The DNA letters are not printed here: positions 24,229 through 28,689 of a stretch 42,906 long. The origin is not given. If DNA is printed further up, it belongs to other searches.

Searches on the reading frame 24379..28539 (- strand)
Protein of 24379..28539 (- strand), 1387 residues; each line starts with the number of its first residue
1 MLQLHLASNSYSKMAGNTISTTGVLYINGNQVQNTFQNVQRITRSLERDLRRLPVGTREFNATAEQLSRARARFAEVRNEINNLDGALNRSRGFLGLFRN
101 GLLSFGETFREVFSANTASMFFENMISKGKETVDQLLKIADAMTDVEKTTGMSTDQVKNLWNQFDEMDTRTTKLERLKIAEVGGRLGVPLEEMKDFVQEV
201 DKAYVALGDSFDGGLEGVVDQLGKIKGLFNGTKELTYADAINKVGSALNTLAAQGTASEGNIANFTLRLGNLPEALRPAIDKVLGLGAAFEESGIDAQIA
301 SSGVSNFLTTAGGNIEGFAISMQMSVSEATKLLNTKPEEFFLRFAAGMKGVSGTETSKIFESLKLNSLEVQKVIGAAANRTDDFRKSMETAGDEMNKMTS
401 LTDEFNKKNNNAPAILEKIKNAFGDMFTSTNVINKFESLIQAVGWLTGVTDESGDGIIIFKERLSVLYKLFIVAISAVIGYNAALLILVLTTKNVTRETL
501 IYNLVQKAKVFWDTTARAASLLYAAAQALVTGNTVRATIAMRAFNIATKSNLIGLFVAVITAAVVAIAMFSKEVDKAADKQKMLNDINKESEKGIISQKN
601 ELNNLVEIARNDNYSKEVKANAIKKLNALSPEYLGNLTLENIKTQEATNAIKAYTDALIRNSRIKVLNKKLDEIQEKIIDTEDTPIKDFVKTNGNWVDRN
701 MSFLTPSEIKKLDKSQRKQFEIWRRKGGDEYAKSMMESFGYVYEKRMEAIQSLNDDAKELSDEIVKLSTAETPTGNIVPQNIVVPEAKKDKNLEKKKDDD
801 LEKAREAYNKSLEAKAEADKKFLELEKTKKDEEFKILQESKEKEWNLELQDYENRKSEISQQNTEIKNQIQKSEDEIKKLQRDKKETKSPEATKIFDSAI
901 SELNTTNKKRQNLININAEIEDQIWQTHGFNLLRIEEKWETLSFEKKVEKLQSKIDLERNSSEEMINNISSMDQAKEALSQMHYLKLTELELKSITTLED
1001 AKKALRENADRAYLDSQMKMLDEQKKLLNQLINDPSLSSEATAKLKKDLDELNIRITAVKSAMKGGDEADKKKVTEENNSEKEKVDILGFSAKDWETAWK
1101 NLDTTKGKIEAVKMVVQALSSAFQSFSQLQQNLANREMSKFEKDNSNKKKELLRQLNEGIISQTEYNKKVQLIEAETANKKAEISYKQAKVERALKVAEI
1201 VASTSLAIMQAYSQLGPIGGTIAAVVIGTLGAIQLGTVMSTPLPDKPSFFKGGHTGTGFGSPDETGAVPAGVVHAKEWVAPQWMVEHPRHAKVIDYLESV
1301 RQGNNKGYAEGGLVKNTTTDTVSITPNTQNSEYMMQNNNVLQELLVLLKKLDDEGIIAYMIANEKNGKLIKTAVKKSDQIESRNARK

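Call 9: search_protein_families(library=phrogs, proteins=[window:24379-28539:-], max_evalue=0.001)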
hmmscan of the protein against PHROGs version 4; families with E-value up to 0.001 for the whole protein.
window:24379-28539:- (1387 aa): 7 families
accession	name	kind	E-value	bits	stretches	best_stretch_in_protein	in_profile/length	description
phrog_25337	-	tail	1.2e-163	547.7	1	62-1245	127-1293/1456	tail length tape measure protein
phrog_14295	-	unknown function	2.6e-12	46.3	1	555-908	349-705/1439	-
phrog_28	-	tail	6.6e-12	45.8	1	31-1181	121-1167/1228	tail length tape measure protein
phrog_30292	-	unknown function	1.7e-11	44.4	1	564-672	159-278/677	-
phrog_3336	-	tail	1.1e-06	28.5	1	516-1335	303-1025/1051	tail length tape measure protein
phrog_9959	-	tail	1.4e-06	27.1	1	492-921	439-882/1708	tail length tape measure protein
phrog_5218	-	unknown function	1.3e-05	24.5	1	37-186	131-279/1599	-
